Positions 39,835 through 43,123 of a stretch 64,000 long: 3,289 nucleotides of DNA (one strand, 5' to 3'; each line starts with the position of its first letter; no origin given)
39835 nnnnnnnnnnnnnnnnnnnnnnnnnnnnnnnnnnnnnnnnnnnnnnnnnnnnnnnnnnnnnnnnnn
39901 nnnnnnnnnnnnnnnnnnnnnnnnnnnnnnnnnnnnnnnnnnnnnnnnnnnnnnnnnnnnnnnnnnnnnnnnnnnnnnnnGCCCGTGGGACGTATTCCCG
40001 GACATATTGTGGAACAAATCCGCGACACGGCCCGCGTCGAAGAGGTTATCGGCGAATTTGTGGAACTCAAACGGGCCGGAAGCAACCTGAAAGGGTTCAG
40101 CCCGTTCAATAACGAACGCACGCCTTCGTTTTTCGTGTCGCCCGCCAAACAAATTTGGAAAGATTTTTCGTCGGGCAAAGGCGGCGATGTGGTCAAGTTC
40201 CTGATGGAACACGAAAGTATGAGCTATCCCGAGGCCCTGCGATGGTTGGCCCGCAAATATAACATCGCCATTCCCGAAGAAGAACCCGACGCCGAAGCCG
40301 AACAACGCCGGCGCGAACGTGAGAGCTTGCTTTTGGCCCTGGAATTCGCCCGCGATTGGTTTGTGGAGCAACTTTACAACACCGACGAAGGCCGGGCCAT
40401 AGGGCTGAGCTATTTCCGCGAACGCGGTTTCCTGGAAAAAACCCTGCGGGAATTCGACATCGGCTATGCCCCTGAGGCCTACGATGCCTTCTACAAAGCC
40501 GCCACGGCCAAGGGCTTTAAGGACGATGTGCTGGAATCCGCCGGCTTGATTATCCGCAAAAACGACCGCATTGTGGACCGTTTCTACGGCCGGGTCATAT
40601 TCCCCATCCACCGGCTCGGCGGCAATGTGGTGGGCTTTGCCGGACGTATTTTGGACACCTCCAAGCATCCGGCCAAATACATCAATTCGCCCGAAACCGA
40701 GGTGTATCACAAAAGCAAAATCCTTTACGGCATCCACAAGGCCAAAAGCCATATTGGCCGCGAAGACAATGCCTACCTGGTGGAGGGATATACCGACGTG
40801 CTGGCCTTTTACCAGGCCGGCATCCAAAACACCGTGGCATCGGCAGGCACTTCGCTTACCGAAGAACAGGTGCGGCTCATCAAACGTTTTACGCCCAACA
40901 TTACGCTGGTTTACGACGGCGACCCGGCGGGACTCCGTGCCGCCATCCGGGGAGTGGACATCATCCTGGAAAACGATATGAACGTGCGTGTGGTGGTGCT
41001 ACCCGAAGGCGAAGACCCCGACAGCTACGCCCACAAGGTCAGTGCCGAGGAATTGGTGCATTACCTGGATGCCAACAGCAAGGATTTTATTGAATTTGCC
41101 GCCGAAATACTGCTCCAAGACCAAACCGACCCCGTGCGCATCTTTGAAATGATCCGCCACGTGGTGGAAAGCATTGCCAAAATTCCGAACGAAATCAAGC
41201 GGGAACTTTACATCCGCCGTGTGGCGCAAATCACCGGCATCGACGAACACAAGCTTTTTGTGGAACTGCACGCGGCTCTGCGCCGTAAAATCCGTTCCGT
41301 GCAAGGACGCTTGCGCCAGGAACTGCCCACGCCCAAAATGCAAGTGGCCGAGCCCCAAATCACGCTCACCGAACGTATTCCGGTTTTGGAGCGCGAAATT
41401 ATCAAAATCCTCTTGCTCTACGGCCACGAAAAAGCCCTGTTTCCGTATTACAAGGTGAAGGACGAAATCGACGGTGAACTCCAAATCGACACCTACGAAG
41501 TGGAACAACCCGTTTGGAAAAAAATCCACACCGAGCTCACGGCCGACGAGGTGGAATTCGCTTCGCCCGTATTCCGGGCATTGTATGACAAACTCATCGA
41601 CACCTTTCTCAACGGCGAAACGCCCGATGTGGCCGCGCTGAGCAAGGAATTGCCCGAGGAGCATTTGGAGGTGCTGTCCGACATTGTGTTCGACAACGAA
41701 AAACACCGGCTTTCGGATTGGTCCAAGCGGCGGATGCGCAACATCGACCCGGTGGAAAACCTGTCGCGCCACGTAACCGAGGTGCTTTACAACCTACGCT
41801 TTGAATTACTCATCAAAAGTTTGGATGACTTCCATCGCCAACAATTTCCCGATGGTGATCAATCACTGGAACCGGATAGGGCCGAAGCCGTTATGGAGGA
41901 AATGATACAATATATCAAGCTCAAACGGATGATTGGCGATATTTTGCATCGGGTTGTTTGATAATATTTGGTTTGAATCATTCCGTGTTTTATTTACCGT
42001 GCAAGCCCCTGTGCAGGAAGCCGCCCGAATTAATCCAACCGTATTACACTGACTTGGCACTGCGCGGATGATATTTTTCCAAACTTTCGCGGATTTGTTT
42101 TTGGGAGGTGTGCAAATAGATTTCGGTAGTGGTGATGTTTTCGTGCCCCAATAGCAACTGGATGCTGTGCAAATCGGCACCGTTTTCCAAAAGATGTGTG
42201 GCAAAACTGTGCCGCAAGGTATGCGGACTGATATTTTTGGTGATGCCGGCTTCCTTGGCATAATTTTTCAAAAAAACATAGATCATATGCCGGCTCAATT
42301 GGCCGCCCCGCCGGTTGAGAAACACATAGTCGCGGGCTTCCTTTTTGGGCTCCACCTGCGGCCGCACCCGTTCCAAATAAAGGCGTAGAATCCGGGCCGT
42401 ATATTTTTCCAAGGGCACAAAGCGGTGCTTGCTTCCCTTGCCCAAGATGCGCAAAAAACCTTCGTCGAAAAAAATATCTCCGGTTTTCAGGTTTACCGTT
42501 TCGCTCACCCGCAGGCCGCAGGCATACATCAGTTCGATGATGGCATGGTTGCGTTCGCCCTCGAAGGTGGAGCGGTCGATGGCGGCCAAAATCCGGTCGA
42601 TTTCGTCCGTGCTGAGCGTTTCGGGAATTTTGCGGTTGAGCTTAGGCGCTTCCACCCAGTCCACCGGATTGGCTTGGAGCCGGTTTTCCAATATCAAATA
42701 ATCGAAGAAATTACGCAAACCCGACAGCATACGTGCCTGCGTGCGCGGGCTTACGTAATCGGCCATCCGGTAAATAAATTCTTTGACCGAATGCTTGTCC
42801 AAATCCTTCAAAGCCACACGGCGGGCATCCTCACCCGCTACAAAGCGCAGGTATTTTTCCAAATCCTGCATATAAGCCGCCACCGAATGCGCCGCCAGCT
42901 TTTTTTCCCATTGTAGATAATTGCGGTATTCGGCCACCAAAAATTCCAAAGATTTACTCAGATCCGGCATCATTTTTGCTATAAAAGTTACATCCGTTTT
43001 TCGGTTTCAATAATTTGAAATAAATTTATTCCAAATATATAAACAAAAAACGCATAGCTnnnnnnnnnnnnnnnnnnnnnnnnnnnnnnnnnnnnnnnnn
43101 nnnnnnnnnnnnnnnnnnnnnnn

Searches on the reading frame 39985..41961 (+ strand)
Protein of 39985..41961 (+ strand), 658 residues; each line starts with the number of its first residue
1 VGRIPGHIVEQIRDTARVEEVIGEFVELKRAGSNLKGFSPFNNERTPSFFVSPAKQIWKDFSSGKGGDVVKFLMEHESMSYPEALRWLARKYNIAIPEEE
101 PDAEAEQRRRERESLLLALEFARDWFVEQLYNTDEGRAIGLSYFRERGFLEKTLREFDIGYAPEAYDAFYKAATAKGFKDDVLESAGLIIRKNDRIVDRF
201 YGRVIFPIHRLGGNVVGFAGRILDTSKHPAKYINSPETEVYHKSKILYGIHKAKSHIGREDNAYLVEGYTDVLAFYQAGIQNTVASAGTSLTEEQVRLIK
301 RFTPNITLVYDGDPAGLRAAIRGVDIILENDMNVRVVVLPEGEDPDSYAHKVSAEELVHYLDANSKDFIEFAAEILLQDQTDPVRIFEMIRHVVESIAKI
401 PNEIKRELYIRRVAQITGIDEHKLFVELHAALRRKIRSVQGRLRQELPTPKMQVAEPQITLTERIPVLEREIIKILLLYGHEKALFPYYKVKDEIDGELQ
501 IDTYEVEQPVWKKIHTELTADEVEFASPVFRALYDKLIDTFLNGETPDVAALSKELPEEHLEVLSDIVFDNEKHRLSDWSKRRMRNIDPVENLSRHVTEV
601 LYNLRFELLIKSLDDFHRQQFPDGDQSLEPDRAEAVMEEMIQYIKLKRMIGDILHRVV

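Call 30: search_protein_families(library=pfam, proteins=[window:39985-41961:+])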
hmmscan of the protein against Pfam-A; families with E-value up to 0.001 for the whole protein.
window:39985-41961:+ (658 aa): 7 families
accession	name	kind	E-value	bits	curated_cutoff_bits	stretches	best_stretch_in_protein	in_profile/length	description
PF08275.17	DNAG_N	-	8e-37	126.6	26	1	126-254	2-128/128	DNA primase catalytic core, N-terminal domain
PF01807.25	Zn_ribbon_DnaG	-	8.2e-26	90.1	24.9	1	7-99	4-96/98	CHC2 zinc finger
PF13155.12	Toprim_2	-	1.2e-21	77.3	22.1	1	264-348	1-87/88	Toprim-like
PF13662.12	Toprim_4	-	3.4e-16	59.7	25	1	263-337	3-84/85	Toprim domain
PF10410.14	DnaB_bind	-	6.8e-09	36.3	20.6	1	388-421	22-55/56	DnaB-helicase binding domain of primase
PF01751.28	Toprim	-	3.1e-08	34.1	23.1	1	263-324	2-77/96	Toprim domain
PF13362.12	Toprim_3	-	3e-06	28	27.2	1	264-353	3-93/95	Toprim domain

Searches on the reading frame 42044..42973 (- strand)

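Call 30: search_protein_families(library=pfam, proteins=[window:42044-42973:-])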
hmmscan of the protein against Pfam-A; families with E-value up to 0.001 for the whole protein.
window:42044-42973:- (309 aa): 3 families
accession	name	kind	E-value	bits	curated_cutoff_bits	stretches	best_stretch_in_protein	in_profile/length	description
PF00589.27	Phage_integrase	-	3.5e-47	160.8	27.1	1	119-291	2-170/172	Phage integrase family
PF02899.23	Phage_int_SAM_1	-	1.4e-14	54.5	22.3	1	14-96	2-82/83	Phage integrase, N-terminal SAM-like domain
PF13495.12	Phage_int_SAM_4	-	1.5e-05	25.7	27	1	17-93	6-78/85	Phage integrase, N-terminal SAM-like domain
